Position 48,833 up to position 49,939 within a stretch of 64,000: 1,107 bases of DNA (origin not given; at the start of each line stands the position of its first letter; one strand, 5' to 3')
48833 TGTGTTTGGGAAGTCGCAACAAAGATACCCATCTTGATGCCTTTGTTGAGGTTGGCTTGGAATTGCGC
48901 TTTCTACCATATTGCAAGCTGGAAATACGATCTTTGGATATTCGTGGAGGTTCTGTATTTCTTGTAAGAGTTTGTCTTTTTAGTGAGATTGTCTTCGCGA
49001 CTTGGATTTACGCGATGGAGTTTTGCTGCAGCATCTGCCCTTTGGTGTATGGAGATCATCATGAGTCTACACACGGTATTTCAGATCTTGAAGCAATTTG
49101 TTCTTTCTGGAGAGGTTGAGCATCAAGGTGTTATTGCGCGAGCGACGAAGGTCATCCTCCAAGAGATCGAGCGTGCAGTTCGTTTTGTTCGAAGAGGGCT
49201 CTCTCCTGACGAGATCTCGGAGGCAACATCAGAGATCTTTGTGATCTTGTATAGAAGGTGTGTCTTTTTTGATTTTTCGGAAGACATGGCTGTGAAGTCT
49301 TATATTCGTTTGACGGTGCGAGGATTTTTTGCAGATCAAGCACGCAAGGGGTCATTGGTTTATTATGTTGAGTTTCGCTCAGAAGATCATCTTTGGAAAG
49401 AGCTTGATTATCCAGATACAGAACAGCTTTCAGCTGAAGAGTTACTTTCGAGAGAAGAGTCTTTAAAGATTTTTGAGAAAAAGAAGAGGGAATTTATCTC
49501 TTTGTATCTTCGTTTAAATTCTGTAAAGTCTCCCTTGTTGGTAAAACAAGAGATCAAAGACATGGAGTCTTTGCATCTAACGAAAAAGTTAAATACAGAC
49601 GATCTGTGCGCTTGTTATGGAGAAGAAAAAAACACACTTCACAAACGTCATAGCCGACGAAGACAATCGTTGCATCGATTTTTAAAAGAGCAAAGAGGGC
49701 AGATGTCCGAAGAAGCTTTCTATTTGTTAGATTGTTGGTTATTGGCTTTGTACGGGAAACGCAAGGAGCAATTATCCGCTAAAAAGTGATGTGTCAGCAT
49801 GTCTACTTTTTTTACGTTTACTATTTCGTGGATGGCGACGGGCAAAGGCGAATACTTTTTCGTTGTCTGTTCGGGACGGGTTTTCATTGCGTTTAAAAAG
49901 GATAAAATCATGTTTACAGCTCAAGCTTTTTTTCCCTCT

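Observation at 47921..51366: Low-GC three-gene island (ankyrin protein, ECF-like sigma candidate, orphan 372-409 aa protein) inserted between housekeeping-type genes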

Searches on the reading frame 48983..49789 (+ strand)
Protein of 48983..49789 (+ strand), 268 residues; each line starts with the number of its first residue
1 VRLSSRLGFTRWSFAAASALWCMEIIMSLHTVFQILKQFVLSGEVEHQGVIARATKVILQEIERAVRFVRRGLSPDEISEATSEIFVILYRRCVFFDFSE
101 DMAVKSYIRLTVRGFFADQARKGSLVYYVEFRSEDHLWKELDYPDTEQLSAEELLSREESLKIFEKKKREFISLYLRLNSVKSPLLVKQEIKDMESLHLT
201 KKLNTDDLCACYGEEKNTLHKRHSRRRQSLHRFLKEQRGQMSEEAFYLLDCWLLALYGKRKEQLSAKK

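Call 5: search_protein_families(library=pfam, proteins=[window:48983-49789:+], max_evalue=1)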
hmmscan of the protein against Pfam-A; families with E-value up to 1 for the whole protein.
window:48983-49789:+ (268 aa): 1 family
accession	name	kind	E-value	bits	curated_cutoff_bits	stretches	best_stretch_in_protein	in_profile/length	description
PF04542.20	Sigma70_r2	-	0.038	14.2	24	1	69-122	13-67/71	Sigma-70 region 2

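Call 6: search_protein_families(library=ncbifam, proteins=[window:48983-49789:+], max_evalue=1)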
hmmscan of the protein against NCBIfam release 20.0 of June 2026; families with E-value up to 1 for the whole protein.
window:48983-49789:+ (268 aa): 0 families

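Call 7: search_protein_families(library=padloc, proteins=[window:48983-49789:+], max_evalue=1)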
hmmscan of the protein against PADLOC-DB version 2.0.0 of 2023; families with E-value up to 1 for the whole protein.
window:48983-49789:+ (268 aa): 0 families

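Call 8: search_protein_families(library=phrogs, proteins=[window:48983-49789:+], max_evalue=1)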
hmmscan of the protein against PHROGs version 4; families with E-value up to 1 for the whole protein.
window:48983-49789:+ (268 aa): 0 families

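Call 10: find_homologous_proteins(query=window:48983-49789:+, max_evalue=0.01)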
Query window:48983-49789:+ (268 aa): 1 proteins with E <= 0.01 among 755 candidates.
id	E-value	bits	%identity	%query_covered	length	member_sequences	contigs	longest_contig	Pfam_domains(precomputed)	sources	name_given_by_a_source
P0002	5.0e-152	523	100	90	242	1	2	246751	-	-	-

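Call 28: predict_structure(protein=window:49061-49789:+)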
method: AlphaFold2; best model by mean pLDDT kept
length: 242 residues; sequences in the alignment: 1
mean_pLDDT: 43.9   pTM: 0.43
mean pLDDT of the five models: 43.9, 35.9, 34.8, 33.9, 33.1
residues with pLDDT >= 90: 0; 70-90: 1; 50-70: 53; < 50: 188
segments of 3 or more residues with pLDDT < 50: 1-123, 155-202, 228-242
pLDDT, mean of each block of 10 residues (from residue 1): 39 38 42 46 40 42 39 39 45 40 34 41 52 61 60 46 41 34 36 37 56 58 52 37 35
secondary structure, 60 per line:
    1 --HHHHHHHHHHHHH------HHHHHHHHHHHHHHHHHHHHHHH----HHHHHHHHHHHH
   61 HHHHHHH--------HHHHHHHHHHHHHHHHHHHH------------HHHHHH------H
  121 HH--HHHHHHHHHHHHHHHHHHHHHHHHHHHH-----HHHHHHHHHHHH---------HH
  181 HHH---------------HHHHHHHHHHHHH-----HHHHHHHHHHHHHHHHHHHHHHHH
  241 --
elements in order: H3-15 H22-44 H49-67 H76-95 H108-113 H125-152 H158-169 H179-183 H199-211 H217-240

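Call 29: search_solved_structures(query=window:49061-49789:+, max_evalue=10, show_alignments=3)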
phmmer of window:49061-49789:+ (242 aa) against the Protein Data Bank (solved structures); distinct sequences matched with E-value up to 10: 2.
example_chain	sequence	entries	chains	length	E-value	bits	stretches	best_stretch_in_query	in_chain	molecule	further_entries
7emf_4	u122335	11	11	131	0.087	15.7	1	172-215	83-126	Mediator of RNA polymerase II transcription subunit 31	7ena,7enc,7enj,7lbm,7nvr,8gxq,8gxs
8t1i_Z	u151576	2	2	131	0.094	15.6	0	172-215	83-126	Mediator of RNA polymerase II transcription subunit 31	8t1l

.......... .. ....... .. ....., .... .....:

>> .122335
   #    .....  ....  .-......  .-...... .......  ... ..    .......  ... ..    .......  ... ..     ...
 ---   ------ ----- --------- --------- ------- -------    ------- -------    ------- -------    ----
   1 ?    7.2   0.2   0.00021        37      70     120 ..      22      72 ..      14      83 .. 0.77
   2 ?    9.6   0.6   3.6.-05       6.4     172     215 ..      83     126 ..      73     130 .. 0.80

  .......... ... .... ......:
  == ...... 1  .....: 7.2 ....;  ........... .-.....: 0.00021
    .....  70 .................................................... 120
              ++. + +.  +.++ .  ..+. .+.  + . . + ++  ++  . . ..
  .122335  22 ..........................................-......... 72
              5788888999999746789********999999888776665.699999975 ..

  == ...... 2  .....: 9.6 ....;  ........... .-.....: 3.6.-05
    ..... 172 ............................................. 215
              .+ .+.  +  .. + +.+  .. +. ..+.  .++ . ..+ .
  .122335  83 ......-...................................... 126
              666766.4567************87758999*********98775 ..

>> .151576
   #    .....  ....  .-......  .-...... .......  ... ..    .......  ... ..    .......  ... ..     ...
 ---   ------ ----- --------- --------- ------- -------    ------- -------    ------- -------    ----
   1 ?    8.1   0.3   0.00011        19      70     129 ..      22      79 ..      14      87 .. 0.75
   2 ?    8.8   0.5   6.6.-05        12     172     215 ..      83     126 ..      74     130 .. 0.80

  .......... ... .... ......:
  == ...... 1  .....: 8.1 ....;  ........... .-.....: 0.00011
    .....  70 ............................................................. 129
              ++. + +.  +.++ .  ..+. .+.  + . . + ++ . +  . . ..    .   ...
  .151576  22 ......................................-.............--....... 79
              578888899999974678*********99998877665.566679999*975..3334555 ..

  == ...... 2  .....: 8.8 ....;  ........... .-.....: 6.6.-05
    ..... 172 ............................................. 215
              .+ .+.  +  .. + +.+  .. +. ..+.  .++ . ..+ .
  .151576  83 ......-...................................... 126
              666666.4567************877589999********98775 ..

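Call 37: search_protein_families(library=pfam, proteins=[window:49061-49789:+], max_evalue=10)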
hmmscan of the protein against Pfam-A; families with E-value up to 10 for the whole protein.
window:49061-49789:+ (242 aa): 1 family
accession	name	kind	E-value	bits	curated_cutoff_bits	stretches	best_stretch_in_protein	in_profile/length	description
PF04542.20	Sigma70_r2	-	0.031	14.5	24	1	43-96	13-67/71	Sigma-70 region 2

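Call 43: search_protein_representatives(protein=window:49061-49789:+)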
Query: 242 residues. Proteins with E-value up to 0.001 (for the whole library): 5; up to 1e-10: 4; up to 1e-30: 1. The best 5 are listed.
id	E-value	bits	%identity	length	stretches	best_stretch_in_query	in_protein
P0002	7.7e-153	522.8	100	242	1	1-242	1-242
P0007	1.0e-16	77.7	29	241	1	1-234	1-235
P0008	6.8e-11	58.7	26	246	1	3-233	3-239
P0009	8.6e-11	58.3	28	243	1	3-234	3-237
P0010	2.5e-05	40.4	26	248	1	2-234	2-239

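Call 45: find_homologous_proteins(query=A3, max_evalue=0.01)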
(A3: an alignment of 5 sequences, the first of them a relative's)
Query A3 (5 sequences) (242 aa, profile of the alignment): 4 proteins with E <= 0.01 among 4105 candidates.
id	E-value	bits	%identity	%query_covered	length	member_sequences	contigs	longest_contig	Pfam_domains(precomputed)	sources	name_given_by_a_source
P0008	3.2e-104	366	25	74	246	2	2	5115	-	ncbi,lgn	-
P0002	7.6e-95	335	100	100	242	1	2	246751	-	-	-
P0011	2.3e-91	324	28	96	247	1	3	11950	-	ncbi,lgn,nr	ncbi:hypothetical protein L6R29_24055 [Myxococcota bacterium]|nr:hypothetical protein [Myxococcota b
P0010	4.2e-91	323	23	95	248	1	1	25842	-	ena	-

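Call 46: search_protein_families(library=pfam, alignment_id=A3, max_evalue=1)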
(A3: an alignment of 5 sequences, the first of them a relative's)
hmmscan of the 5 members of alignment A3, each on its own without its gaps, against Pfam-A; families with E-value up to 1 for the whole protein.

A. member 1, P0002 (242 aa): 1 family
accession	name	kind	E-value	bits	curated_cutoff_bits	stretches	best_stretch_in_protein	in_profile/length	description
PF04542.20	Sigma70_r2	-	0.031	14.5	24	1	43-96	13-67/71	Sigma-70 region 2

B. families by the number of members that match (of 5 scanned): 11 families
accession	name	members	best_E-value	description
PF05823.17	Gp-FAR-1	1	0.0016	Nematode fatty acid retinoid binding protein (Gp-FAR-1)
PF03732.24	Retrotrans_gag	1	0.016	Retrotransposon gag protein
PF04542.20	Sigma70_r2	1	0.031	Sigma-70 region 2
PF13412.12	HTH_24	1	0.032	Winged helix-turn-helix DNA-binding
PF01293.25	PEPCK_ATP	1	0.039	Phosphoenolpyruvate carboxykinase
PF05565.16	Sipho_Gp157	1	0.054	Siphovirus Gp157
PF00308.24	Bac_DnaA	1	0.088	Bacterial DnaA ATPAse domain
PF23742.1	VBS_C3G9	1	0.094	C3G9 VBS-like domain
PF23362.1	DHX37_C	1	0.21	DEAH helicase DHX37 C-terminal domain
PF01399.33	PCI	1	0.21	PCI domain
PF00901.23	Orbi_VP5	1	0.43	Orbivirus outer capsid protein VP5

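Call 47: search_solved_structures(query=A3, max_evalue=10, show_alignments=3)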
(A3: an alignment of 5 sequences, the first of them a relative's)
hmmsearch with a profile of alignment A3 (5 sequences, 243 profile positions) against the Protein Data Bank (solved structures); distinct sequences matched with E-value up to 10: 1.
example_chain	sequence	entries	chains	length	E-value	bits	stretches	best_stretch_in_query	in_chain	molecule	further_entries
8rz0_A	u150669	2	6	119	0.83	12.5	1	114-213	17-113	RH5-34EM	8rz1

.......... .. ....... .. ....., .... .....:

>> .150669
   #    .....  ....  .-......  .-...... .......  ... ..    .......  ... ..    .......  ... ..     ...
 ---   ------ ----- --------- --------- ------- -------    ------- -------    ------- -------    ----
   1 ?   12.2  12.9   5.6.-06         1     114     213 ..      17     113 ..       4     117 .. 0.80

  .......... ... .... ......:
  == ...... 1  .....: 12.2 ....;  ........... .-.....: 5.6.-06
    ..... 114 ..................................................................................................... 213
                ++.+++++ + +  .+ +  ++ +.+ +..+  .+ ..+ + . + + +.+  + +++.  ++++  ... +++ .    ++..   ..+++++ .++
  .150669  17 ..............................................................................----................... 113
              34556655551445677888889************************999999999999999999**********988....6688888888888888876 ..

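Call 48: find_encoding_contigs(protein=P0011, flank=10000, max_places=6)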
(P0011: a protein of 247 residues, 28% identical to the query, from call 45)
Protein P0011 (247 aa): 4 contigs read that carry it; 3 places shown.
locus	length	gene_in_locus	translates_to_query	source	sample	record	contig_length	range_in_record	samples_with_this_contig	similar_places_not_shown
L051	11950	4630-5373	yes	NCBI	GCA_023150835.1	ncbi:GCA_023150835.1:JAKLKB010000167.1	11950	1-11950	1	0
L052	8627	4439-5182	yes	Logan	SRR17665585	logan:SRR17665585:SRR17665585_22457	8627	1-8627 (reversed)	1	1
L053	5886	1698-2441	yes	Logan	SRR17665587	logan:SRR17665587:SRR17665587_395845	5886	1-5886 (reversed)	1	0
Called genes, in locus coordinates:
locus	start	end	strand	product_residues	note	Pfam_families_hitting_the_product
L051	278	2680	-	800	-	PF04851:ResIII, PF00270:DEAD, PF22590:Cas3-like_C_2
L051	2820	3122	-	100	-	-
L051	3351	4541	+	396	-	-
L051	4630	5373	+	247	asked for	-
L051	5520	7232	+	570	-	-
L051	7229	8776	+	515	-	PF18145:SAVED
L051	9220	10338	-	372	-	PF09651:Cas_APE2256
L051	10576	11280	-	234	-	-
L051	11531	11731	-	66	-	PF11848:DUF3368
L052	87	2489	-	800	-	PF04851:ResIII, PF00270:DEAD, PF22590:Cas3-like_C_2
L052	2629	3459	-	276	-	-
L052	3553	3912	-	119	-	-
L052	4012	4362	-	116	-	-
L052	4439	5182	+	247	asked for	-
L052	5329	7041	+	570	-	-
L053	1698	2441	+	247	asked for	-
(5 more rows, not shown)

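Call 49: find_encoding_contigs(protein=P0010, flank=10000, max_places=6)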
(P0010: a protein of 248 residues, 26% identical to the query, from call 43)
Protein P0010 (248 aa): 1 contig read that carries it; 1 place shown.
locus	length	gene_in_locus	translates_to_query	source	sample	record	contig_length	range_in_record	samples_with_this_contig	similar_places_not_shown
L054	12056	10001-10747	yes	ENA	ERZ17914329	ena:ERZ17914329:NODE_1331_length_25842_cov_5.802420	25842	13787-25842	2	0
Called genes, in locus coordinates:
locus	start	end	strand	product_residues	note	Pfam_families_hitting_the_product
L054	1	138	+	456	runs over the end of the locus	PF01479:S4 (weak), PF00849:PseudoU_synth_2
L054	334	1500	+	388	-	-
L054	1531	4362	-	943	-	PF00069:Pkinase, PF07714:PK_Tyr_Ser-Thr, PF03109:ABC1 (weak)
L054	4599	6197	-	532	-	PF01564:Spermine_synth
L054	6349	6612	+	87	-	-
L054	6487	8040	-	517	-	-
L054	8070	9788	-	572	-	PF01564:Spermine_synth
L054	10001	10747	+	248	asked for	-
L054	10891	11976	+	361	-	-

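Call 50: find_encoding_contigs(protein=P0008, flank=10000, max_places=6)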
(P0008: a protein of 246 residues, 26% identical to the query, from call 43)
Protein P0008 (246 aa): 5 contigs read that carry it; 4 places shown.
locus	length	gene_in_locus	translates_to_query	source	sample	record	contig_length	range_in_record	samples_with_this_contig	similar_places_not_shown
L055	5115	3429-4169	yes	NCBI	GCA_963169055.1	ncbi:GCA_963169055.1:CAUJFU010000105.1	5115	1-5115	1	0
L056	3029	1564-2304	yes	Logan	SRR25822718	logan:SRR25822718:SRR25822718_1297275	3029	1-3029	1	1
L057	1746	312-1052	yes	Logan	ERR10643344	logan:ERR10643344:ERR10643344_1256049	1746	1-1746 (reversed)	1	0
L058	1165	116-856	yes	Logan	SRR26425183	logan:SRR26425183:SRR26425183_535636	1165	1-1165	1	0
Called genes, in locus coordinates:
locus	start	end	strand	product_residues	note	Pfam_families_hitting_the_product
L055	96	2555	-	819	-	PF01966:HD (weak), PF00270:DEAD, PF04851:ResIII, PF22590:Cas3-like_C_2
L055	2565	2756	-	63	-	-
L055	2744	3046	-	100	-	-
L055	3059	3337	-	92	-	-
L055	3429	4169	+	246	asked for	-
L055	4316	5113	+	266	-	?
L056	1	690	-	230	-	?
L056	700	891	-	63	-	-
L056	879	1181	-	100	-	-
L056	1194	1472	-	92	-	-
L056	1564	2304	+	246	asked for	-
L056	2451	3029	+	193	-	?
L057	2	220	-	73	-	?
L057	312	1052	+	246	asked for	-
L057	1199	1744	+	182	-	?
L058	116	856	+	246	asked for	-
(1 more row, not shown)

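Call 53: search_protein_families(library=pfam, proteins=[L051:5520-7232:+, L051:7229-8776:+, L051:3351-4541:+, L054:10891-11976:+, L051:9220-10338:-, L051:10576-11280:-, L051:2820-3122:-, L051:278-2680:-, L054:334-1500:+, L054:6487-8040:-], max_evalue=0.1)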
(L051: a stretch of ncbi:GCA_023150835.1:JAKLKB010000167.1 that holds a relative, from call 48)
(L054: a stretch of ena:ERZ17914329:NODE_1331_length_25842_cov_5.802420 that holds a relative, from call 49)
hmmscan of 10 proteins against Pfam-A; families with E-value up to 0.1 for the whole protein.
L051:5520-7232:+ (570 aa): 0 families

L051:7229-8776:+ (515 aa): 1 family
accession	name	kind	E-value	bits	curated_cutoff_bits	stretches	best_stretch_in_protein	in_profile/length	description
PF18145.6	SAVED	-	7.1e-12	45.9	26.2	1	328-507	21-189/190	SMODS-associated and fused to various effectors sensor domain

L051:3351-4541:+ (396 aa): 2 families
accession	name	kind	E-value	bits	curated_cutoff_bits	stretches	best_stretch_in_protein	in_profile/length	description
PF21242.3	ECT2_PH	-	0.076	13.6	27.6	0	92-182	10-95/126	ECT2, PH domain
PF12686.12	DUF3800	-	0.077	14.1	21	0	8-90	2-24/149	Protein of unknown function (DUF3800)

L054:10891-11976:+ (361 aa): 1 family
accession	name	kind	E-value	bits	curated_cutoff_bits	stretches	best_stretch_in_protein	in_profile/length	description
PF09849.14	DUF2076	-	0.084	13.3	38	0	50-114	15-74/265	Uncharacterized protein conserved in bacteria (DUF2076)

L051:9220-10338:- (372 aa): 3 families
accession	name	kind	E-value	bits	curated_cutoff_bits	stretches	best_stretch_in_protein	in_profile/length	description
PF09651.16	Cas_APE2256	-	1.9e-30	105.9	24.8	1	68-206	2-136/136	CRISPR-associated protein (Cas_APE2256)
PF09623.16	Cas_NE0113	-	0.00071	19.9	23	1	143-193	78-131/208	CRISPR-associated protein NE0113 (Cas_NE0113)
PF05957.18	DUF883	-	0.018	15.4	25.4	1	29-62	19-51/53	DUF883 N-terminal domain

L051:10576-11280:- (234 aa): 1 family
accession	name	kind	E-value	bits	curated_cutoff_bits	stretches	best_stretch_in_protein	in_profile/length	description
PF05985.16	EutC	-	0.023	14.5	25.8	1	46-112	54-121/235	Ethanolamine ammonia-lyase light chain (EutC)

L051:2820-3122:- (100 aa): 0 families

L051:278-2680:- (800 aa): 12 families
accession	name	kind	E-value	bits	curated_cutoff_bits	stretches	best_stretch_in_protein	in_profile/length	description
PF22590.2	Cas3-like_C_2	-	1.4e-17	64.3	27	1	502-595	5-105/106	CRISPR-associated nuclease/helicase Cas3, C-terminal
PF00270.35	DEAD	-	2.7e-10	40.7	26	1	277-440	19-162/167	DEAD/DEAH box helicase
PF04851.21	ResIII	-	2.9e-09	37.5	22.5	1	252-405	3-134/164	Type III restriction enzyme, res subunit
PF00271.37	Helicase_C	-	9.8e-05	23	23.5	1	490-593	4-108/110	Helicase conserved C-terminal domain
PF01966.28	HD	-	0.0002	22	22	1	28-117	2-90/116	HD domain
PF18019.7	Cas3_HD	-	0.00035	21.1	23.1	1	36-164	24-180/207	Cas3, HD domain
PF13401.12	AAA_22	-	0.00041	21.1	27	1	273-434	6-121/130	AAA domain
PF13191.12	AAA_16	-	0.00052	21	32.6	0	258-426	10-158/167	AAA ATPase domain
PF03747.19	ADP_ribosyl_GH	-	0.0039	17.3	26.2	1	602-667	33-100/287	ADP-ribosylglycohydrolase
PF02562.22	PhoH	-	0.0042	17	27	1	256-313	7-60/205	PhoH-like protein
PF19459.4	DUF5996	-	0.076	12.5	25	0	617-723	75-178/296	Family of unknown function (DUF5996)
PF07652.20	Flavi_DEAD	-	0.086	13.3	21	0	279-308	11-40/148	Flavivirus DEAD domain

L054:334-1500:+ (388 aa): 2 families
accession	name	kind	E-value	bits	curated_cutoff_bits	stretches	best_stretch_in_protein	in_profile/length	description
PF01966.28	HD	-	0.0014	19.3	22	1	79-186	4-115/116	HD domain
PF20335.4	DUF6630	-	0.085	13.6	27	0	128-193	2-64/158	Domain of unknown function (DUF6630)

L054:6487-8040:- (517 aa): 0 families
